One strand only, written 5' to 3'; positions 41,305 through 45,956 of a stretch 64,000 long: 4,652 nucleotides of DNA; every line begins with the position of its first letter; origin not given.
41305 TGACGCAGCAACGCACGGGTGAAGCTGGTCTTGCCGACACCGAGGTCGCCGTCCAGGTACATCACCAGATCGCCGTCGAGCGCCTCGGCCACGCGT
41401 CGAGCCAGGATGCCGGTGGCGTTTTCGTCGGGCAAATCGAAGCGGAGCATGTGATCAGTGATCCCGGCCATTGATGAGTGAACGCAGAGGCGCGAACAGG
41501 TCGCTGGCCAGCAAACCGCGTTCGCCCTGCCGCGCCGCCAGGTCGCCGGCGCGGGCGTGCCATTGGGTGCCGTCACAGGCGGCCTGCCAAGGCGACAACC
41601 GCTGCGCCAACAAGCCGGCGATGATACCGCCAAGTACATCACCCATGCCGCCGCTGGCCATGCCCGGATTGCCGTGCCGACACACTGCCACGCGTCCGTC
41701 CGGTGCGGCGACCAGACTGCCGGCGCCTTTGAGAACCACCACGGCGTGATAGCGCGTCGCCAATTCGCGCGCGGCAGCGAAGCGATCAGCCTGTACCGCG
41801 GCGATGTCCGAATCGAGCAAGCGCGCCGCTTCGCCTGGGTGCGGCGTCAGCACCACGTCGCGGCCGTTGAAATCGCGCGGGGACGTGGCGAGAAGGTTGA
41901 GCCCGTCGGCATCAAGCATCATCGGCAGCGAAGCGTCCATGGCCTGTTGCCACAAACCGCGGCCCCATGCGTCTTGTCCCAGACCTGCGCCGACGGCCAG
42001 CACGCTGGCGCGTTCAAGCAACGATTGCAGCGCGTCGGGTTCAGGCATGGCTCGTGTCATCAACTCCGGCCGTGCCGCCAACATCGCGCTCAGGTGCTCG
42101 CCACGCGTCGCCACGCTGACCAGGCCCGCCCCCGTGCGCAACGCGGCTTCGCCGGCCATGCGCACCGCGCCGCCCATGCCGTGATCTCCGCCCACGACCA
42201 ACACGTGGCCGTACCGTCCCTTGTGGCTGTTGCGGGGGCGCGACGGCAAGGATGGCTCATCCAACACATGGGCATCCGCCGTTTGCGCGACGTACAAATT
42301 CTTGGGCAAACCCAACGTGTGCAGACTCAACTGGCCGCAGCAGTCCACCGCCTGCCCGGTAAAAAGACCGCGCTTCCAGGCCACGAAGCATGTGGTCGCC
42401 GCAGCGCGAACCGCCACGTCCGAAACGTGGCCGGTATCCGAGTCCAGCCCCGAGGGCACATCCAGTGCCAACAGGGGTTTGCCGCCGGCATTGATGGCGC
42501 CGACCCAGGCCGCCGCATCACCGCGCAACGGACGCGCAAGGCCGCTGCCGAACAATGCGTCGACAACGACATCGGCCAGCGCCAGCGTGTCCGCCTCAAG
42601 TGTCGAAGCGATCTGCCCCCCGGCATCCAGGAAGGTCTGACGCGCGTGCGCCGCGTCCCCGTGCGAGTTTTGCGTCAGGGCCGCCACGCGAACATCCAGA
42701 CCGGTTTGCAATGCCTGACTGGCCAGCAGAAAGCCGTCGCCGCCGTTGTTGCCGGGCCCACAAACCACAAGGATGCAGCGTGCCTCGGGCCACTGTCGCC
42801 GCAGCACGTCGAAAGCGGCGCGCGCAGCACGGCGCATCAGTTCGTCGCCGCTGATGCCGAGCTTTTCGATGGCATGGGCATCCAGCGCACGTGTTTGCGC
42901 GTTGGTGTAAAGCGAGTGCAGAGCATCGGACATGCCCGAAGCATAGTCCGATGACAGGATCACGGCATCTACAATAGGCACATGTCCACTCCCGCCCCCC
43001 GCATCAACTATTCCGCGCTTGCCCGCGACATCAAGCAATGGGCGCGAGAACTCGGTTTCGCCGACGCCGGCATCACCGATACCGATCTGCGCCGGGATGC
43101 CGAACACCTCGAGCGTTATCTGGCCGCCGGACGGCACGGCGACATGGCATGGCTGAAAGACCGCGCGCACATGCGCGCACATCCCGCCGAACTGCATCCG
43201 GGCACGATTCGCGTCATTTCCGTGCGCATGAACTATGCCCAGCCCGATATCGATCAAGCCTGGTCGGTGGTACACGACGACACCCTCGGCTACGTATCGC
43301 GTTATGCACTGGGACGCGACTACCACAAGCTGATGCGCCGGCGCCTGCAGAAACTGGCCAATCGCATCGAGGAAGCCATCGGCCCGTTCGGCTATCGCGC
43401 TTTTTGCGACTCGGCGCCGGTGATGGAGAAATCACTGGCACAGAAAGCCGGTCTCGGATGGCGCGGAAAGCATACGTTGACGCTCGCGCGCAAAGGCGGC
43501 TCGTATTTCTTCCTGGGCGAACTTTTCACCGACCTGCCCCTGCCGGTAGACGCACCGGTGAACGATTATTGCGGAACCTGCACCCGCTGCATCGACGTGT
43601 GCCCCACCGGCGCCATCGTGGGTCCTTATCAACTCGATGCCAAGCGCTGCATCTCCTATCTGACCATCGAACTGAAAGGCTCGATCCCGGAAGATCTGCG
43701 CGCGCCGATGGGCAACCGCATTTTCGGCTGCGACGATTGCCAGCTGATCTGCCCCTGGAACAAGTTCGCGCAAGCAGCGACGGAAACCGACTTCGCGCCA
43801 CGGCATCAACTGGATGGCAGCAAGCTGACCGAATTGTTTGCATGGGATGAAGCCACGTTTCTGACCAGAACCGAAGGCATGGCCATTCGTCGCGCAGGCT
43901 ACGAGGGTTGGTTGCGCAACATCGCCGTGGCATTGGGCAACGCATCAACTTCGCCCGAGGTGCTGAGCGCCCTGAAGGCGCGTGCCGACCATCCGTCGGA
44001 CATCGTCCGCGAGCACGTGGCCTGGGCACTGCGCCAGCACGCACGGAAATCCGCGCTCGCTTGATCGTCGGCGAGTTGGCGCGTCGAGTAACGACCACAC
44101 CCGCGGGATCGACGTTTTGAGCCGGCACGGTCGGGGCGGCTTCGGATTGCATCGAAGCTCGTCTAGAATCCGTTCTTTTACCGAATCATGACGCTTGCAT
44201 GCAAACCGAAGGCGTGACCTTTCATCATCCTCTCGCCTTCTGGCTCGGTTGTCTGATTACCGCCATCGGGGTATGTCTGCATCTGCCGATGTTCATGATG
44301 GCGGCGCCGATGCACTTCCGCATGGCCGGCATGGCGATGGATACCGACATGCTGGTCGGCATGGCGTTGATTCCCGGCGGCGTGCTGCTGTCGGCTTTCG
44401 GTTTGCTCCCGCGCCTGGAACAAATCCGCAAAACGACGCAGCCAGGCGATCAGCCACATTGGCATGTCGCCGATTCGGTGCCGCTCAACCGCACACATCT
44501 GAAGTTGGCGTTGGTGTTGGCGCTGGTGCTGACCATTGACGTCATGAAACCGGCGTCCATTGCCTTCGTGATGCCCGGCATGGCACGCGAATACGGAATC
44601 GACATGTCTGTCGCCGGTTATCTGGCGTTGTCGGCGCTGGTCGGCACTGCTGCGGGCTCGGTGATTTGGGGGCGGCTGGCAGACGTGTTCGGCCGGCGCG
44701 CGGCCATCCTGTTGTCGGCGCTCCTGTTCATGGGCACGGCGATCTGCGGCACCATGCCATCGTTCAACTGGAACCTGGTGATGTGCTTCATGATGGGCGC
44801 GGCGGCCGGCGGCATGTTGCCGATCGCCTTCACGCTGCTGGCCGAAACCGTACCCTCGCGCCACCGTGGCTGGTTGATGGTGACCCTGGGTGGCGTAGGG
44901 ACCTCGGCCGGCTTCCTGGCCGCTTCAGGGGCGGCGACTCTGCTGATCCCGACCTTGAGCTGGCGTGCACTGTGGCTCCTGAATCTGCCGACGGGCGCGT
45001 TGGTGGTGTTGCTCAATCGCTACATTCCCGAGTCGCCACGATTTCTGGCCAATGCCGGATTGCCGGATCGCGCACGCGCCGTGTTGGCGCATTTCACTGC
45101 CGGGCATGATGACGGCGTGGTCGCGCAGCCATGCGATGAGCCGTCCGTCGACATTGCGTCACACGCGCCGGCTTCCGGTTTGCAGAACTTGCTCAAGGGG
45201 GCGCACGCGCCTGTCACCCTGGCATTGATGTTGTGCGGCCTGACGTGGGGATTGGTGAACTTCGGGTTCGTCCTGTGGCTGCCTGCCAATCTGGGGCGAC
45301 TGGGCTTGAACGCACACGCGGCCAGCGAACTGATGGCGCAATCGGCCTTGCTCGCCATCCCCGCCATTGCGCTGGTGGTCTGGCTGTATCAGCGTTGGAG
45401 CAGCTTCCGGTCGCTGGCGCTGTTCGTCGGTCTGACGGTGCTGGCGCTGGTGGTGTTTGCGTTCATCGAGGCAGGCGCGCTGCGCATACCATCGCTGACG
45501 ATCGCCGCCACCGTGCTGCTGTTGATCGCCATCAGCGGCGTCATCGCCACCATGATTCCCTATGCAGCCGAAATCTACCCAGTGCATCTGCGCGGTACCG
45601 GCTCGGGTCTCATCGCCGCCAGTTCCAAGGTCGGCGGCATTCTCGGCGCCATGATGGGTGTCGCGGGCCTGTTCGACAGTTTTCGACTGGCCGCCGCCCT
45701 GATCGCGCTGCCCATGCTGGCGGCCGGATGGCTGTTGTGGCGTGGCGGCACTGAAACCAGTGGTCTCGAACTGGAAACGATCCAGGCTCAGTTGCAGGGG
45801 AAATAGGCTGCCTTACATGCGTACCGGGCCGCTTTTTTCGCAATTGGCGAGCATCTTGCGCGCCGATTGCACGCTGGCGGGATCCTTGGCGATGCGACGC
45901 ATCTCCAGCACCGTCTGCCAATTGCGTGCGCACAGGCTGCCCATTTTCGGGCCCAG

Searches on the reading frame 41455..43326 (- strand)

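Call 15: search_protein_families(library=pfam, proteins=[window:41455-43326:-], max_evalue=0.001)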
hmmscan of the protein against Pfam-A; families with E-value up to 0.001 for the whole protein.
window:41455-43326:- (623 aa): 3 families
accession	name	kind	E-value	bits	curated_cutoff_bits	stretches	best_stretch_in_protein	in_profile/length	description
PF01256.23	Carb_kinase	-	5.4e-63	213.1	27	1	375-611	1-237/242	NAD(P)H-hydrate dehydratase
PF03853.21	YjeF_N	-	4.3e-42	144.4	24.9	1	161-320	2-169/169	YjeF-related protein N-terminus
PF02110.20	HK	-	0.00015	21.7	27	1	503-605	130-232/247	Hydroxyethylthiazole kinase family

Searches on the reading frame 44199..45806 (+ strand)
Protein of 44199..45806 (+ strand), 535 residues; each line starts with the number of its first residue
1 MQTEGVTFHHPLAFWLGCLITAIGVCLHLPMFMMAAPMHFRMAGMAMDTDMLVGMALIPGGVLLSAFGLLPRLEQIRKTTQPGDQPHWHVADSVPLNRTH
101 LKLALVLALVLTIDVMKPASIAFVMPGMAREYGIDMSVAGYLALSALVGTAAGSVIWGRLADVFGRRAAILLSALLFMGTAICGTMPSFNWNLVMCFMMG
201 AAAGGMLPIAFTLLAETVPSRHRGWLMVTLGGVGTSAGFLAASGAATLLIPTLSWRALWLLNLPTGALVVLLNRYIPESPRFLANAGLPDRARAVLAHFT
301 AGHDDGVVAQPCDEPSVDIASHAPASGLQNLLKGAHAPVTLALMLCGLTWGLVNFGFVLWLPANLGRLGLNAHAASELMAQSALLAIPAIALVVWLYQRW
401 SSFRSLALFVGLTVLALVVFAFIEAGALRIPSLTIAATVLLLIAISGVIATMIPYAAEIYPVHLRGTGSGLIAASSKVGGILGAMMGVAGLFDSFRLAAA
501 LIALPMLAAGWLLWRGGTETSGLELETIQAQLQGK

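Call 15: search_protein_families(library=pfam, proteins=[window:44199-45806:+], max_evalue=0.001)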
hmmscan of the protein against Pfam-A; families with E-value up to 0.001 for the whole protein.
window:44199-45806:+ (535 aa): 3 families
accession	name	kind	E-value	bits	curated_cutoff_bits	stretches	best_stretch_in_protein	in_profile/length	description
PF07690.21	MFS_1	-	1.2e-35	123.5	33.4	1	119-484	13-347/347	Major Facilitator Superfamily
PF00083.30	Sugar_tr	-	3.2e-20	72.9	22.3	1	137-528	46-448/452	Sugar (and other) transporter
PF06609.19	TRI12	-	0.00072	18.6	23.2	0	125-273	67-213/599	Fungal trichothecene efflux pump (TRI12)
